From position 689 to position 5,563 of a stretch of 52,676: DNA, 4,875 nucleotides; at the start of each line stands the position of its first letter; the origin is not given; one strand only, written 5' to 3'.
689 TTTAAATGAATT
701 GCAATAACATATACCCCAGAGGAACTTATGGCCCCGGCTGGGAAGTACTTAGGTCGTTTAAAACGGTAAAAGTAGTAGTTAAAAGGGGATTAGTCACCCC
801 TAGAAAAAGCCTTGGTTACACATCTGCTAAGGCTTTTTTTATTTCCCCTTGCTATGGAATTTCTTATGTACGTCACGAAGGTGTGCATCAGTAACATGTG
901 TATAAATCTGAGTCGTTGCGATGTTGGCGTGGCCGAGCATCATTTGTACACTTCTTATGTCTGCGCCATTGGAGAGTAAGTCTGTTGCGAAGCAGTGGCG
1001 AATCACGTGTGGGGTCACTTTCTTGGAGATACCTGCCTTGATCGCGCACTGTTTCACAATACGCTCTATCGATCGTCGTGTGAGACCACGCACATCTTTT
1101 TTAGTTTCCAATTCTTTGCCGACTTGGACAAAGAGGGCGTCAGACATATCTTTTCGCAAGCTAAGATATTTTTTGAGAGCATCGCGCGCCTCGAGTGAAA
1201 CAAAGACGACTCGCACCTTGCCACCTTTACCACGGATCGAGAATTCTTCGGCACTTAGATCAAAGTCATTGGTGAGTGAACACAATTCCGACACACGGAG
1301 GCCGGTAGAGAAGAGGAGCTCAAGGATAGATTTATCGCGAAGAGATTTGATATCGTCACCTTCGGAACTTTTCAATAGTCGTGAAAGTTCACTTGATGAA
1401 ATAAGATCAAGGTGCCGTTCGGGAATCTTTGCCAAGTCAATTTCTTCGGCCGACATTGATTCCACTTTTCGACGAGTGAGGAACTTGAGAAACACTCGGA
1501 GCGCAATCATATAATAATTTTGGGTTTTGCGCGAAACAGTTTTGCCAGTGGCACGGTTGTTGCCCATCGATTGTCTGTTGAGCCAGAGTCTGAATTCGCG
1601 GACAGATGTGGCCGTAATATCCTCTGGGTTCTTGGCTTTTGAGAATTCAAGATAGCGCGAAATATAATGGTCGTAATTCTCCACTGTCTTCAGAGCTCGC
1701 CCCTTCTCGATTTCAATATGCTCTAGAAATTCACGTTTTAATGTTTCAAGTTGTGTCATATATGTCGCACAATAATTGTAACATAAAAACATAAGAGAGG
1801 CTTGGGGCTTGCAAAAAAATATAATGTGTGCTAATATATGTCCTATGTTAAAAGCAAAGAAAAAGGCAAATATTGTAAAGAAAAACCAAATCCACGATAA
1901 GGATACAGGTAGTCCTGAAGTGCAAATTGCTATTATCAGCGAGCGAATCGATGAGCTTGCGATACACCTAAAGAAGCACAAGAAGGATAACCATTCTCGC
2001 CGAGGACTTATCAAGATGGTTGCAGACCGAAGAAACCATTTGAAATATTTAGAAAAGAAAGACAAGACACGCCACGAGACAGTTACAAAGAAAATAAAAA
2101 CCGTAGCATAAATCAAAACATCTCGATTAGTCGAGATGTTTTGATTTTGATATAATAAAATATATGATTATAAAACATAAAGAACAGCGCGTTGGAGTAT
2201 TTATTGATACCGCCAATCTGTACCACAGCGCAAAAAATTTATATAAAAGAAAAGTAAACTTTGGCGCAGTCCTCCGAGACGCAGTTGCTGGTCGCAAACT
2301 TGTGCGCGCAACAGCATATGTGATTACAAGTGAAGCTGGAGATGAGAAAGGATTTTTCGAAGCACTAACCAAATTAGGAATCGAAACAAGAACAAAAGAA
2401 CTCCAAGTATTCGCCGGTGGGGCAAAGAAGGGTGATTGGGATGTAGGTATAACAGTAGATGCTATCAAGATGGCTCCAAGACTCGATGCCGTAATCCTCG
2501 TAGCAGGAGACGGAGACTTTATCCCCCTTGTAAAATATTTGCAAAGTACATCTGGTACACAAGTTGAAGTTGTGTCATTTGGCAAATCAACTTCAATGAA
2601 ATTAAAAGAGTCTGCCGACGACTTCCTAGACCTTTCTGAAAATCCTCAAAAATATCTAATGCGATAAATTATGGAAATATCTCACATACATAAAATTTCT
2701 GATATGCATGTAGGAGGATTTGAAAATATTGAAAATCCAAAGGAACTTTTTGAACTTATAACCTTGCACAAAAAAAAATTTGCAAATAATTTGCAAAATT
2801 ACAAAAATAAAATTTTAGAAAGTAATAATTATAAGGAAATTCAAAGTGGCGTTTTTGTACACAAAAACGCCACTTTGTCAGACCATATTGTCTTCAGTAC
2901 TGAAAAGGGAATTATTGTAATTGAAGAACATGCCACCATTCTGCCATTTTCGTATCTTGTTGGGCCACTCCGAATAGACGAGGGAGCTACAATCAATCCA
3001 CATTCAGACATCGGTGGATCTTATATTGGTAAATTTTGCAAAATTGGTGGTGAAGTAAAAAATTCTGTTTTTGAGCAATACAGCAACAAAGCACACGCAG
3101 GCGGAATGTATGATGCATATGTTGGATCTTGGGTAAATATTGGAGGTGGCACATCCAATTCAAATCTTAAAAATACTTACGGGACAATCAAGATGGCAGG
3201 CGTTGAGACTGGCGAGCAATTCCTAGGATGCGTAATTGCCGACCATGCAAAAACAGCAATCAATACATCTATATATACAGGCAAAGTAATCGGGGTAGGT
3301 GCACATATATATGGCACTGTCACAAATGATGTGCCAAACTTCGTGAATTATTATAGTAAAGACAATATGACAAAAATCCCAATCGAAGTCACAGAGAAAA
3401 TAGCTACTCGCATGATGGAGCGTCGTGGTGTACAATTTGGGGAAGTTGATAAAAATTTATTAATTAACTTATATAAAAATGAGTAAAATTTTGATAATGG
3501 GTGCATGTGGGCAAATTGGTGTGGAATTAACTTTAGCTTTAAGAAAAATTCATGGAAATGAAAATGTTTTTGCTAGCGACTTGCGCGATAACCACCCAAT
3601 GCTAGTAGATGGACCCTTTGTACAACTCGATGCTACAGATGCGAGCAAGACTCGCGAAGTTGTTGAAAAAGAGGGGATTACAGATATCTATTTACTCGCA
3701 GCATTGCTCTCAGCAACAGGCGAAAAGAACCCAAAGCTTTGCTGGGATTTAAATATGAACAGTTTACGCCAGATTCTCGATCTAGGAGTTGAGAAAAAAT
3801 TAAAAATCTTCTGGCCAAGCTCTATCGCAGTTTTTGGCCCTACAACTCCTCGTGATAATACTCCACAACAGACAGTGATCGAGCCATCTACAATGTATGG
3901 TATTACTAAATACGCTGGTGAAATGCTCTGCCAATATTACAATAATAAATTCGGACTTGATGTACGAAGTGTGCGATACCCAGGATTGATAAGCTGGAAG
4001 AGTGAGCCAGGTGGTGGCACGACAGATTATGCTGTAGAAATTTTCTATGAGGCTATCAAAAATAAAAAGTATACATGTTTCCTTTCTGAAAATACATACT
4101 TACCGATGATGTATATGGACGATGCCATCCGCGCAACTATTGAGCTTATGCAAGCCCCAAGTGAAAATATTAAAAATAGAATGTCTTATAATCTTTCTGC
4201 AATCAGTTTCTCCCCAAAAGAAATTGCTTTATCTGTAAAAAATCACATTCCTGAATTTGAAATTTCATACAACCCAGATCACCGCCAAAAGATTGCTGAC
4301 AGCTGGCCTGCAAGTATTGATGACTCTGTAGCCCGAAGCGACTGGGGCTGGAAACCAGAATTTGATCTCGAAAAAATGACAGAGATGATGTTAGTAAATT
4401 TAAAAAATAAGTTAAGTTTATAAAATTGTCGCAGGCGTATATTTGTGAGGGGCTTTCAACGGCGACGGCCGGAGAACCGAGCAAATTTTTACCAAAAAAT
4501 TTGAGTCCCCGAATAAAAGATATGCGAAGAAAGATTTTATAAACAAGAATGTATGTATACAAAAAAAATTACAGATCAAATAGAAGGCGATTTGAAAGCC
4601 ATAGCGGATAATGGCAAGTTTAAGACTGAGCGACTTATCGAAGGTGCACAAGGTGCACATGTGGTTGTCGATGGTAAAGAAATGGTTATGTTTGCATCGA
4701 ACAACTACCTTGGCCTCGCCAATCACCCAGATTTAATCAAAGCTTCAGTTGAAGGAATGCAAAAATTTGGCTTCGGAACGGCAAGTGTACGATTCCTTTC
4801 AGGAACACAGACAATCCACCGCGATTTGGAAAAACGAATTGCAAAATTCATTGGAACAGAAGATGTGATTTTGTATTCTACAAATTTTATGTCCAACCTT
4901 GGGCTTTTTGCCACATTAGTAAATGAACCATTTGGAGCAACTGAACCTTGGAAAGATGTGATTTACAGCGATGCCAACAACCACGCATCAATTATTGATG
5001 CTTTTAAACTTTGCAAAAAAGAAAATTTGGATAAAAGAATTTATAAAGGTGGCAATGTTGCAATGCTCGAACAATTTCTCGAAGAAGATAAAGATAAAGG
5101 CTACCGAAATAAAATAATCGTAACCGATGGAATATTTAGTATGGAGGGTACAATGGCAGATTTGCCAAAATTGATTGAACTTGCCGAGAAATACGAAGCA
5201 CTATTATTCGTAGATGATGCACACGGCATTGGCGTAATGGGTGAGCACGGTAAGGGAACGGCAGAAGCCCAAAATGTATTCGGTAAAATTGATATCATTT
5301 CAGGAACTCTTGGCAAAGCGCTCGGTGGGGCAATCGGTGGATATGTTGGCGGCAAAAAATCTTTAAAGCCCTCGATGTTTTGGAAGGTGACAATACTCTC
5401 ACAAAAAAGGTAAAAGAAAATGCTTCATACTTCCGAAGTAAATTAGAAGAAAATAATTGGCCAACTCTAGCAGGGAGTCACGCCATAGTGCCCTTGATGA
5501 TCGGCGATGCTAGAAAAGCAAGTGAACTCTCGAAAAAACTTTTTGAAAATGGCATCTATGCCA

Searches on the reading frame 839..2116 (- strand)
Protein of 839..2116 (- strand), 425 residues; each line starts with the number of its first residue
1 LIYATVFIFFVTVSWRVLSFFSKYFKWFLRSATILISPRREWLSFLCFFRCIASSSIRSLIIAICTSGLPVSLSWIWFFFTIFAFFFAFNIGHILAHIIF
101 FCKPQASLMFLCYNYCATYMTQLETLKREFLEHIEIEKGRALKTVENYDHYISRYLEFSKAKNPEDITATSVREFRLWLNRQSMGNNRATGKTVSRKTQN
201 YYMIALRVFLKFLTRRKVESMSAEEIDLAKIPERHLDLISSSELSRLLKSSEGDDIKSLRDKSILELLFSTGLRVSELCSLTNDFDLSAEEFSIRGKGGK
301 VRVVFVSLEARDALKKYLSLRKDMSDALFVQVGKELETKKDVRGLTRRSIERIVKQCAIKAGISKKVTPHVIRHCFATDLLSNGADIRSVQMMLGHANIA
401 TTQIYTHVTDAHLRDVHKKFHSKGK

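Call 75: search_protein_families(library=pfam, proteins=[window:839-2116:-], max_evalue=0.00001)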
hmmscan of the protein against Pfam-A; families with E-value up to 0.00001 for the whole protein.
window:839-2116:- (425 aa): 3 families
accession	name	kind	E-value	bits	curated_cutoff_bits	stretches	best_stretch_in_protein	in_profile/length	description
PF00589.27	Phage_integrase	-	1.4e-42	145.8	27.1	1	240-411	4-171/172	Phage integrase family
PF13495.12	Phage_int_SAM_4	-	2.8e-13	50.5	27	1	129-182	4-56/85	Phage integrase, N-terminal SAM-like domain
PF02899.23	Phage_int_SAM_1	-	2.6e-11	44.1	22.3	1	129-217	3-83/83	Phage integrase, N-terminal SAM-like domain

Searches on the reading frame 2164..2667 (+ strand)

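Call 75: search_protein_families(library=pfam, proteins=[window:2164-2667:+], max_evalue=0.00001)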
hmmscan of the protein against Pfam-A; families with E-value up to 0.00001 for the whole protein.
window:2164-2667:+ (167 aa): 1 family
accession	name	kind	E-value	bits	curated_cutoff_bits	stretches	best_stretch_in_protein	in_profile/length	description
PF01936.24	NYN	-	4.8e-35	121.6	24.2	1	9-157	1-144/145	NYN domain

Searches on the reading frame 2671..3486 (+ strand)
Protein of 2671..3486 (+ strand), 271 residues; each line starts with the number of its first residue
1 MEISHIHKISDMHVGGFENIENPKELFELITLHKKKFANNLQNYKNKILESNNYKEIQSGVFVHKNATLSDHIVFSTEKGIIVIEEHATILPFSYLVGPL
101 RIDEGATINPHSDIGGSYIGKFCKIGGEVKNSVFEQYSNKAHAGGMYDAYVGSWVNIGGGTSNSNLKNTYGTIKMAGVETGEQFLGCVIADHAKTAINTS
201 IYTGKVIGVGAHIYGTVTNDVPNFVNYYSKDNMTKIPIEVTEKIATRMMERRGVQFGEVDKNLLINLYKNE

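Call 75: search_protein_families(library=pfam, proteins=[window:2671-3486:+], max_evalue=0.00001)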
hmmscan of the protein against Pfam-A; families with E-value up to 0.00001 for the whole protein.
window:2671-3486:+ (271 aa): 1 family
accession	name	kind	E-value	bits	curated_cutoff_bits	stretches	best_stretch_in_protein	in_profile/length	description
PF00132.30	Hexapep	-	3.5e-07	30.1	27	0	82-112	2-32/36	Bacterial transferase hexapeptide (six repeats)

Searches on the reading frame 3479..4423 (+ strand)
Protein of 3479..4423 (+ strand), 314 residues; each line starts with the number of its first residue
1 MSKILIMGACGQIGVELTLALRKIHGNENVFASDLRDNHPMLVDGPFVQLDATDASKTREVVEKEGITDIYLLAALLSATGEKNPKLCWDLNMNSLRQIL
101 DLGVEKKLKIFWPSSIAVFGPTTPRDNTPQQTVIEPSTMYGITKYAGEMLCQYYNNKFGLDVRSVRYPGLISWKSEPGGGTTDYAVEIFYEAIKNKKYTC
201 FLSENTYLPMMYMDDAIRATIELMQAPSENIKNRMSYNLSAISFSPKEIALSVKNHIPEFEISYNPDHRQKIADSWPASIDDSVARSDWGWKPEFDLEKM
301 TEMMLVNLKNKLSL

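Call 75: search_protein_families(library=pfam, proteins=[window:3479-4423:+], max_evalue=0.00001)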
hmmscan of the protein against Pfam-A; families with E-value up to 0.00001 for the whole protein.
window:3479-4423:+ (314 aa): 4 families
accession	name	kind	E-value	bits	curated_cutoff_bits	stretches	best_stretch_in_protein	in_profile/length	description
PF01370.27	Epimerase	-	2.9e-25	89.5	20.9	1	4-238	1-238/240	NAD dependent epimerase/dehydratase family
PF16363.11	GDP_Man_Dehyd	-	3.1e-14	53.6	27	1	5-304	1-332/332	GDP-mannose 4,6 dehydratase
PF04321.23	RmlD_sub_bind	-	2.1e-10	40.6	27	1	3-157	2-142/287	RmlD substrate binding domain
PF07993.18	NAD_binding_4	-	5.8e-06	26.1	20.1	1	87-218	107-256/258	Male sterility protein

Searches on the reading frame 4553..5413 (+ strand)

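Call 75: search_protein_families(library=pfam, proteins=[window:4553-5413:+], max_evalue=0.00001)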
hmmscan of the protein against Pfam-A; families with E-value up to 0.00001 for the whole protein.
window:4553-5413:+ (286 aa): 2 families
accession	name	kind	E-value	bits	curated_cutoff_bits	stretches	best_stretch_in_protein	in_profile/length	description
PF00155.27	Aminotran_1_2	-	2.1e-28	100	19.7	1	43-270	2-236/361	Aminotransferase class I and II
PF00266.25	Aminotran_5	-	5.7e-07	29.3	21.5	1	85-227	41-181/371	Aminotransferase class-V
